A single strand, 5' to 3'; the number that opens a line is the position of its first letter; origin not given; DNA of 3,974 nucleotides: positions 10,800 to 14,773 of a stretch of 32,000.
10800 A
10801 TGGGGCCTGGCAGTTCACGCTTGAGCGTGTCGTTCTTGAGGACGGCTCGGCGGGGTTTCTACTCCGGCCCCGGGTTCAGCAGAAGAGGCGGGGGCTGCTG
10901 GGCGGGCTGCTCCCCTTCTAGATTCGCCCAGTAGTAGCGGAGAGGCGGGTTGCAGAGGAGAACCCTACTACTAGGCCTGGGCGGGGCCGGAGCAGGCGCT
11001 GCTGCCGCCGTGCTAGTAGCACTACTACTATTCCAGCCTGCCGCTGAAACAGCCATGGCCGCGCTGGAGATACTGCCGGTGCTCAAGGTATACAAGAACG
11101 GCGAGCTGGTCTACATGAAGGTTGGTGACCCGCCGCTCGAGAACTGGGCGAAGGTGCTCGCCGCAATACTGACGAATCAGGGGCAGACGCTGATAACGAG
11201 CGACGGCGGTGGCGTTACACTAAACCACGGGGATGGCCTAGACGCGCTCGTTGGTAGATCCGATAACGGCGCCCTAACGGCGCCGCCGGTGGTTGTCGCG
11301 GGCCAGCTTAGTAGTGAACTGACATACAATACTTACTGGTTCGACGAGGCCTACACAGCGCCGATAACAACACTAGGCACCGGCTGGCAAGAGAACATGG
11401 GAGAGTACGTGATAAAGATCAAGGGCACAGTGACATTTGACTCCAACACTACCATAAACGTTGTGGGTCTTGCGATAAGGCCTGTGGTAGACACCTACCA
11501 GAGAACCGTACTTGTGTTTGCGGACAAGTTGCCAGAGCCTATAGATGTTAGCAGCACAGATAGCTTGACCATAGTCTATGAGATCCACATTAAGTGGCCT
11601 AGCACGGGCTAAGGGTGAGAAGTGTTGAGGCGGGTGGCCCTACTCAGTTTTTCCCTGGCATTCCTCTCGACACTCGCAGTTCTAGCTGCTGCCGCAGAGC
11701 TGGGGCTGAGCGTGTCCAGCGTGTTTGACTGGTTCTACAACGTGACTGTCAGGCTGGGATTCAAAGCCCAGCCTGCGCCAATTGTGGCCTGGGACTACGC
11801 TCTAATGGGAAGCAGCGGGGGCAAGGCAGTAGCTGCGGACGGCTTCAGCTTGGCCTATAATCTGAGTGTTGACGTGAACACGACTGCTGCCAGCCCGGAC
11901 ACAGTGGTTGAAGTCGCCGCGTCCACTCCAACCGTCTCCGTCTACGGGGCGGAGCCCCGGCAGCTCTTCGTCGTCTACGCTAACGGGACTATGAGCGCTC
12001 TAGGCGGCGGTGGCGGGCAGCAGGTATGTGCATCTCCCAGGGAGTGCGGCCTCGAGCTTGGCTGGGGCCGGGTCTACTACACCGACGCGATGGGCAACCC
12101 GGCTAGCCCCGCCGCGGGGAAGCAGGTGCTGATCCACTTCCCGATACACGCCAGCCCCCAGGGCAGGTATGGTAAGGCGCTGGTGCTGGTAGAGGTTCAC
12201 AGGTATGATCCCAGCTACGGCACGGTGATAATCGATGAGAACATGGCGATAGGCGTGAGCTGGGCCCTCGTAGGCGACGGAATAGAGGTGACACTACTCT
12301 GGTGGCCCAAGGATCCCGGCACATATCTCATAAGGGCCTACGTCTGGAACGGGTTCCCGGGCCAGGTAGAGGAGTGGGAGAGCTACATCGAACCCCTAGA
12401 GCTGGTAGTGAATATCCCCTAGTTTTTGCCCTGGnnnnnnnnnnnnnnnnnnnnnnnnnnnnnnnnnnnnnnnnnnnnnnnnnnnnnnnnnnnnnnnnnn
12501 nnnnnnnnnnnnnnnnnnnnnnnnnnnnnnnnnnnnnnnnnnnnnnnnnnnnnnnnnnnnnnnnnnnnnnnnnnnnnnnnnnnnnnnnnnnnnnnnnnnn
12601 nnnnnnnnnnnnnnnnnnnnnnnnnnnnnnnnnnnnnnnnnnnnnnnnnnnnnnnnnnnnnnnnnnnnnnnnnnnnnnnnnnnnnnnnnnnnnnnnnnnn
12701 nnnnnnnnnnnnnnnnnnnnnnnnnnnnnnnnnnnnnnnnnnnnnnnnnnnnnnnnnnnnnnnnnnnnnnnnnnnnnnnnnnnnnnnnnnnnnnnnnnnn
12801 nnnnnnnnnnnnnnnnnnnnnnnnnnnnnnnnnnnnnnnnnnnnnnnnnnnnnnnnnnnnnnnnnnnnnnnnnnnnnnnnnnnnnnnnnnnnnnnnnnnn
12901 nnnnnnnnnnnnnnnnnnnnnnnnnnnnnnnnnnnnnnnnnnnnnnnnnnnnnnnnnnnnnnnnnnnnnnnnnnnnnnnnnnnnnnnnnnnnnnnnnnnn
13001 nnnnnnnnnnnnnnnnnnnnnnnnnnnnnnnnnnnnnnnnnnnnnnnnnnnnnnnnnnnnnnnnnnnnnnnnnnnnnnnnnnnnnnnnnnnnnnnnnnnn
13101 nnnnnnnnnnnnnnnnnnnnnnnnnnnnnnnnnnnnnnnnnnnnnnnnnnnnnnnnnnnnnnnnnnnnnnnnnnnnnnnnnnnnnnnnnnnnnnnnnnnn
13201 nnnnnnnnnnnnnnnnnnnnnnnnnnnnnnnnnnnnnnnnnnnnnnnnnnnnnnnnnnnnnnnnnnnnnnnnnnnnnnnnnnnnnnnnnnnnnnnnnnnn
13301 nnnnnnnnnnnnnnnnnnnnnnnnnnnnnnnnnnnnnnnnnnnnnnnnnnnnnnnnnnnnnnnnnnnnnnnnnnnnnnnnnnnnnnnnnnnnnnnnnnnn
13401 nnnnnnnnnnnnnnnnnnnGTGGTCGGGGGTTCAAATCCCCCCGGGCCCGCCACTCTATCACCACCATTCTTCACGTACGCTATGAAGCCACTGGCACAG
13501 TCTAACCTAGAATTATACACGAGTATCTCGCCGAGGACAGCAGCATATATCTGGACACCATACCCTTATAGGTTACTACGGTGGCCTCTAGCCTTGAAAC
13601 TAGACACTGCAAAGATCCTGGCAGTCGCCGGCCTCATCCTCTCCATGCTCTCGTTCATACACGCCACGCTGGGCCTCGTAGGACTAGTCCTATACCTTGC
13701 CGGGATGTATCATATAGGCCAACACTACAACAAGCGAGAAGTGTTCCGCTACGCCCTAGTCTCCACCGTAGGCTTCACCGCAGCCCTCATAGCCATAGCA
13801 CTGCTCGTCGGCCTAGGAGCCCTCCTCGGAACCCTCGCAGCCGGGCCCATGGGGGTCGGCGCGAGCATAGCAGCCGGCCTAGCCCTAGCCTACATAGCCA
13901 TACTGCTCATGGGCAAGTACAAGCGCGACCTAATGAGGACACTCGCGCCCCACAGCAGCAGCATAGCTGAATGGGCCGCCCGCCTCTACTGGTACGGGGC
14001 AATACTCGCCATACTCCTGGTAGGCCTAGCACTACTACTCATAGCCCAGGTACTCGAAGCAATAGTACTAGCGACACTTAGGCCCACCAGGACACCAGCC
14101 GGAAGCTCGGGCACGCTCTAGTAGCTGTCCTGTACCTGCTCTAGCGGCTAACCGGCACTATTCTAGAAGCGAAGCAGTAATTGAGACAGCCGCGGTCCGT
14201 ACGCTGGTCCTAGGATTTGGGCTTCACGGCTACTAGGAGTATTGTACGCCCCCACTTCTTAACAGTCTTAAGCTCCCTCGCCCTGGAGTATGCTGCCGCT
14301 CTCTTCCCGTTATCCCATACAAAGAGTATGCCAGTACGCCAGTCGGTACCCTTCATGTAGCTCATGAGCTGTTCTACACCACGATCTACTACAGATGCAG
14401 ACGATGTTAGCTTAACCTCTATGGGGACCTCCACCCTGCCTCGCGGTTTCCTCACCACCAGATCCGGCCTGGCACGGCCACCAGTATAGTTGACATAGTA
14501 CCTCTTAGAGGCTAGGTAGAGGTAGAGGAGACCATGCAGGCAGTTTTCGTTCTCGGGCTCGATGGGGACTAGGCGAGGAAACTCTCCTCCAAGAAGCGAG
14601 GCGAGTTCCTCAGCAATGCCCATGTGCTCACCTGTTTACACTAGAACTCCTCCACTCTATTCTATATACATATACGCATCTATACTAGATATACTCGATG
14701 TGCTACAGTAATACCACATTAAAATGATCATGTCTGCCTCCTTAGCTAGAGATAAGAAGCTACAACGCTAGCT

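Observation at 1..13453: Compact single-strand provirus with almost no recognisable genes; candidate small enveloped crenarchaeal virus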

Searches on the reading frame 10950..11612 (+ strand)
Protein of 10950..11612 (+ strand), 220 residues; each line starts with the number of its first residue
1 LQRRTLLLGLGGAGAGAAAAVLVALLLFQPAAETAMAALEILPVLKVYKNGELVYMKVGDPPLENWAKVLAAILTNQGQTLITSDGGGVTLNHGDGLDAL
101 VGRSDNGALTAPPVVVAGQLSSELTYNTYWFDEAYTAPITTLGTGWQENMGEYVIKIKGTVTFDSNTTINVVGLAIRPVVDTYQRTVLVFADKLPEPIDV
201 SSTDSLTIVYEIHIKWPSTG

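Call 11: search_protein_families(library=pfam, max_evalue=0.01, proteins=[window:10950-11612:+])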
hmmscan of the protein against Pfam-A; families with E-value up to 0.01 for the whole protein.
window:10950-11612:+ (220 aa): 0 families

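Call 28: search_protein_families(library=phrogs, max_evalue=0.01, proteins=[window:10950-11612:+])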
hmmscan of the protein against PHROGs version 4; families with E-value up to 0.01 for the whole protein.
window:10950-11612:+ (220 aa): 0 families

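Call 77: search_solved_structures(query=A4, max_evalue=1)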
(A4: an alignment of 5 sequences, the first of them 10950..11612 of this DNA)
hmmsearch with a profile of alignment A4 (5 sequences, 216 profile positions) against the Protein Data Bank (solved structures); distinct sequences matched with E-value up to 1: 9.
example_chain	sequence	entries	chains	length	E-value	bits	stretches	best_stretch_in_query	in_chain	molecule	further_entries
8ynw_A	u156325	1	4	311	0.14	15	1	25-120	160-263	Poly(3-hydroxybutyrate) depolymerase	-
8ynv_A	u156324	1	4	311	0.14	15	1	25-120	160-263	poly(3-hydroxybutyrate) depolymerase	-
2d7t_H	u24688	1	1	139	0.31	14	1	104-175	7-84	anti polyhydroxybutyrate antibody Fv, heavy chain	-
2o89_A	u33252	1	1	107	0.33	13.9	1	27-69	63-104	Thioredoxin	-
3die_A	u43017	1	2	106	0.33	13.9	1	27-69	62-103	Thioredoxin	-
2o87_A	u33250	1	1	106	0.33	13.9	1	27-69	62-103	Thioredoxin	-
2o85_A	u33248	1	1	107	0.34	13.8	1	27-69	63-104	Thioredoxin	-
2o7k_A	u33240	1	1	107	0.34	13.8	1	27-69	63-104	Thioredoxin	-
8qgx_B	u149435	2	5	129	0.9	12.4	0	123-174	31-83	NbE201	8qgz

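Call 95: predict_structure(protein=window:10950-11612:+)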
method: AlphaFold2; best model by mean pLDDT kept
length: 220 residues; sequences in the alignment: 1
mean_pLDDT: 48.3   pTM: 0.48
mean pLDDT of the five models: 48.3, 48.0, 40.3, 36.8, 33.9
residues with pLDDT >= 90: 1; 70-90: 30; 50-70: 48; < 50: 141
segments of 3 or more residues with pLDDT < 50: 1-37, 61-150, 177-189
pLDDT, mean of each block of 10 residues (from residue 1): 41 41 40 48 78 80 44 39 32 36 34 38 31 27 34 61 63 52 39 68 74 60
secondary structure, 60 per line:
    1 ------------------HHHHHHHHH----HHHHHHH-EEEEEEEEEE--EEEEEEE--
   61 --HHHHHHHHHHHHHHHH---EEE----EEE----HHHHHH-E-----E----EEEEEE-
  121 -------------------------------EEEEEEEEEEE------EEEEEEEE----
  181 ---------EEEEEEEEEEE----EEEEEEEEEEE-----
elements in order: H19-27 H32-38 E40-49 E52-58 H63-78 E82-84 E89-91 H96-101 E114-119 E152-162 E169-176 E190-200 E205-215

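Call 105: search_dna_similar(query=window:10950-11612:+, collection=phages, mode=protein, max_evalue=10, max_rows=12)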
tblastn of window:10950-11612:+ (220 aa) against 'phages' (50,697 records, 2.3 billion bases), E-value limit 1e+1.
Records with a match: 2; places in all: 2; records where one place covers at least 80% of the query: 0.
Best place of each record, by identity: <60% 2.
By first word of the organism name: Aeropyrum 2.
By host as written in the record: Aeropyrum pernix 2.
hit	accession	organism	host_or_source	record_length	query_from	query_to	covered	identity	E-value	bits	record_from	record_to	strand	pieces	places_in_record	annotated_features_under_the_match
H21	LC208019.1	Aeropyrum globular virus 1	Aeropyrum pernix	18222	45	217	79%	24.5%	1e-1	39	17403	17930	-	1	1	hypothetical protein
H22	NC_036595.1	Aeropyrum globular virus 1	Aeropyrum pernix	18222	45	217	79%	24.5%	1e-1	39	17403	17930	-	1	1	hypothetical protein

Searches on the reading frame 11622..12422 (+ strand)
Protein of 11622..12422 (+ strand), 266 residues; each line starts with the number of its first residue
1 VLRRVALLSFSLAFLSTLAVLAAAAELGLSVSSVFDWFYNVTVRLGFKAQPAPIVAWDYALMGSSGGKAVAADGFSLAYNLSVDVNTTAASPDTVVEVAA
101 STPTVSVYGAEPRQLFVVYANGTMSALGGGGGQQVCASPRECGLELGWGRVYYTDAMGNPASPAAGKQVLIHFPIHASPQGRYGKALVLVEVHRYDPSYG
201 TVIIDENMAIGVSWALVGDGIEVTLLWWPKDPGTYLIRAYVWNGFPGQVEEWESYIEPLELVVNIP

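Call 26: search_protein_families(library=pfam, max_evalue=0.01, proteins=[window:11622-12422:+])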
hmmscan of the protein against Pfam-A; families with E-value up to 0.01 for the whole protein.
window:11622-12422:+ (266 aa): 0 families

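Call 28: search_protein_families(library=phrogs, max_evalue=0.01, proteins=[window:11622-12422:+])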
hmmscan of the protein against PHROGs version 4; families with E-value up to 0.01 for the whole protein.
window:11622-12422:+ (266 aa): 0 families

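Call 56: search_protein_families(library=pfam, max_evalue=0.01, proteins=[L056:5759-6940:+, L056:7578-8153:+, L056:9316-9819:+, L056:10174-10740:+, L057:7612-8475:+, L057:8668-9201:+, L057:6120-6572:-, L057:9472-9774:+, L056:8216-8458:+, L056:8473-8733:+])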
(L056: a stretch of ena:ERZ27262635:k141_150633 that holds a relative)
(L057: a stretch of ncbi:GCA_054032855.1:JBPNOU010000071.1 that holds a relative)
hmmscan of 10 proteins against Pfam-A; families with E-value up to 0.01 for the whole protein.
L056:5759-6940:+ (393 aa): 0 families

L056:7578-8153:+ (191 aa): 0 families

L056:9316-9819:+ (167 aa): 0 families

L056:10174-10740:+ (188 aa): 9 families
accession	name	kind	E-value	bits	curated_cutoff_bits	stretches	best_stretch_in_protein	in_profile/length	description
PF13238.12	AAA_18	-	8.9e-09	36.3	29.4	1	4-136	2-126/128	AAA domain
PF01202.28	SKI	-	7.9e-06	26.5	22.1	0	98-177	82-158/159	Shikimate kinase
PF01712.25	dNK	-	0.00027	21.2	27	0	4-26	2-24/203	Deoxynucleoside kinase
PF13671.12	AAA_33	-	0.00057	20.6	27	0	4-107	3-33/143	AAA domain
PF00004.35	AAA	-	0.00083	20.2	21.2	1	4-37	2-35/131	ATPase family associated with various cellular activities (AAA)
PF07728.20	AAA_5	-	0.0018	18.7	22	0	3-31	2-31/139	AAA domain (dynein-related subfamily)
PF13207.12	AAA_17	-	0.0023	18.7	27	0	7-28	2-23/136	AAA domain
PF01443.25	Viral_helicase1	-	0.0028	17.9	21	1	4-57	2-54/228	Viral superfamily 1 RNA helicase core domain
PF02223.23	Thymidylate_kin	-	0.0066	16.6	27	0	62-173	84-185/185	Thymidylate kinase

L057:7612-8475:+ (287 aa): 0 families

L057:8668-9201:+ (177 aa): 0 families

L057:6120-6572:- (150 aa): 0 families

L057:9472-9774:+ (100 aa): 0 families

L056:8216-8458:+ (80 aa): 1 family
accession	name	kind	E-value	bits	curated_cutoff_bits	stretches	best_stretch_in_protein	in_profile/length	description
PF01402.27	RHH_1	-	0.0047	17.3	20.5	0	8-29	1-22/39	Ribbon-helix-helix protein, copG family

L056:8473-8733:+ (86 aa): 0 families

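Call 78: search_solved_structures(query=A5, max_evalue=1)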
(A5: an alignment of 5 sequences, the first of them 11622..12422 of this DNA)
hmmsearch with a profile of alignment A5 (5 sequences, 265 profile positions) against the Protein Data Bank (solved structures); distinct sequences matched with E-value up to 1: 1.
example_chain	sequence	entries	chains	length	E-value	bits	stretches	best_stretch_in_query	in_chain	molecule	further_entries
3p94_A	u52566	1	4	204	0.51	13.4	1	206-248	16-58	GDSL-like Lipase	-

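Call 96: search_protein_families(library=pfam, max_evalue=0.05, proteins=[L057:4365-4781:+, L056:5325-5549:-])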
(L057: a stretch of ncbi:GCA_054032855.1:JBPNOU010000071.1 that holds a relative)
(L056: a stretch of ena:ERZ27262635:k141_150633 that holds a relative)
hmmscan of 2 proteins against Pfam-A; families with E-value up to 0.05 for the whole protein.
L057:4365-4781:+ (138 aa): 0 families

L056:5325-5549:- (74 aa): 1 family
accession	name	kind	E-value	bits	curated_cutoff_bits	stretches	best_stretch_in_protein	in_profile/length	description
PF07935.16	SSV1_ORF_D-335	-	2.6e-09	37.7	22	1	11-58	9-56/68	ORF D-335-like protein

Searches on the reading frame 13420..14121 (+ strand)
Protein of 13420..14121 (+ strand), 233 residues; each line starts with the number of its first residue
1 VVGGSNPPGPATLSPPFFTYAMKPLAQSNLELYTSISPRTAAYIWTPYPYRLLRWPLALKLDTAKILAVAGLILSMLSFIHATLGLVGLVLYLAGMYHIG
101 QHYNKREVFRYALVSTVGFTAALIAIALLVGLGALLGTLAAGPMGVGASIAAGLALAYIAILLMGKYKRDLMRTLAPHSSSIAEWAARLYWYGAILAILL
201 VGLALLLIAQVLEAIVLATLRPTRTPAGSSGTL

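Call 26: search_protein_families(library=pfam, max_evalue=0.01, proteins=[window:13420-14121:+])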
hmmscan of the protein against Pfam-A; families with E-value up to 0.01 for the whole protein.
window:13420-14121:+ (233 aa): 1 family
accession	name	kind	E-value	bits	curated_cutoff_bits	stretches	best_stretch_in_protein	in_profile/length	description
PF06195.18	DUF996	-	1.4e-13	51.7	31.3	1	84-211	1-138/138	Protein of unknown function (DUF996)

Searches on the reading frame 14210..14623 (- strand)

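Call 26: search_protein_families(library=pfam, max_evalue=0.01, proteins=[window:14210-14623:-])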
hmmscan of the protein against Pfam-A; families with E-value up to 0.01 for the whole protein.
window:14210-14623:- (137 aa): 4 families
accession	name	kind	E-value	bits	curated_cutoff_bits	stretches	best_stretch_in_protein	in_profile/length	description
PF13588.12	HSDR_N_2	-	0.00036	21.1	25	1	41-117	27-99/110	Type I restriction enzyme R protein N terminus (HSDR_N)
PF18742.7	DpnII-MboI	-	0.0047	16.9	27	1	37-116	52-131/150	REase_DpnII-MboI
PF13366.12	PDDEXK_3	-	0.0048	17.7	22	1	47-105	56-108/117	PD-(D/E)XK nuclease superfamily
PF04471.18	Mrr_cat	-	0.0097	16.5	21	0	48-122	31-104/115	Restriction endonuclease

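Call 56: search_protein_families(library=pfam, max_evalue=0.01, proteins=[L056:5759-6940:+, L056:7578-8153:+, L056:9316-9819:+, L056:10174-10740:+, L057:7612-8475:+, L057:8668-9201:+, L057:6120-6572:-, L057:9472-9774:+, L056:8216-8458:+, L056:8473-8733:+])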
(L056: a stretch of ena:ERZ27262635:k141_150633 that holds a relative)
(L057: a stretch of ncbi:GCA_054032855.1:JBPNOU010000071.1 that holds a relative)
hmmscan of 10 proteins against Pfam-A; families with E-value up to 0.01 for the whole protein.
L056:5759-6940:+ (393 aa): 0 families

L056:7578-8153:+ (191 aa): 0 families

L056:9316-9819:+ (167 aa): 0 families

L056:10174-10740:+ (188 aa): 9 families
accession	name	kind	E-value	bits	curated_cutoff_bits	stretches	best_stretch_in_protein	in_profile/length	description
PF13238.12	AAA_18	-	8.9e-09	36.3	29.4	1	4-136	2-126/128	AAA domain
PF01202.28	SKI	-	7.9e-06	26.5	22.1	0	98-177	82-158/159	Shikimate kinase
PF01712.25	dNK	-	0.00027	21.2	27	0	4-26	2-24/203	Deoxynucleoside kinase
PF13671.12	AAA_33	-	0.00057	20.6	27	0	4-107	3-33/143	AAA domain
PF00004.35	AAA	-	0.00083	20.2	21.2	1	4-37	2-35/131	ATPase family associated with various cellular activities (AAA)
PF07728.20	AAA_5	-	0.0018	18.7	22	0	3-31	2-31/139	AAA domain (dynein-related subfamily)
PF13207.12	AAA_17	-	0.0023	18.7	27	0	7-28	2-23/136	AAA domain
PF01443.25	Viral_helicase1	-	0.0028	17.9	21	1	4-57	2-54/228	Viral superfamily 1 RNA helicase core domain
PF02223.23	Thymidylate_kin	-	0.0066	16.6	27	0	62-173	84-185/185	Thymidylate kinase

L057:7612-8475:+ (287 aa): 0 families

L057:8668-9201:+ (177 aa): 0 families

L057:6120-6572:- (150 aa): 0 families

L057:9472-9774:+ (100 aa): 0 families

L056:8216-8458:+ (80 aa): 1 family
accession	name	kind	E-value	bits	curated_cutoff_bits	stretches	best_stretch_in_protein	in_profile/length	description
PF01402.27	RHH_1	-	0.0047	17.3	20.5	0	8-29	1-22/39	Ribbon-helix-helix protein, copG family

L056:8473-8733:+ (86 aa): 0 families

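Call 96: search_protein_families(library=pfam, max_evalue=0.05, proteins=[L057:4365-4781:+, L056:5325-5549:-])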
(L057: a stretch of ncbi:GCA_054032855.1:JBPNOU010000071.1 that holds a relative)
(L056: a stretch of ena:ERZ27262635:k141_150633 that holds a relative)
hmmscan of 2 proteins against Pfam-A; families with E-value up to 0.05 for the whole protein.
L057:4365-4781:+ (138 aa): 0 families

L056:5325-5549:- (74 aa): 1 family
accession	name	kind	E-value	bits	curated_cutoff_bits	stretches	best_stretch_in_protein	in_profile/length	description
PF07935.16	SSV1_ORF_D-335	-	2.6e-09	37.7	22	1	11-58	9-56/68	ORF D-335-like protein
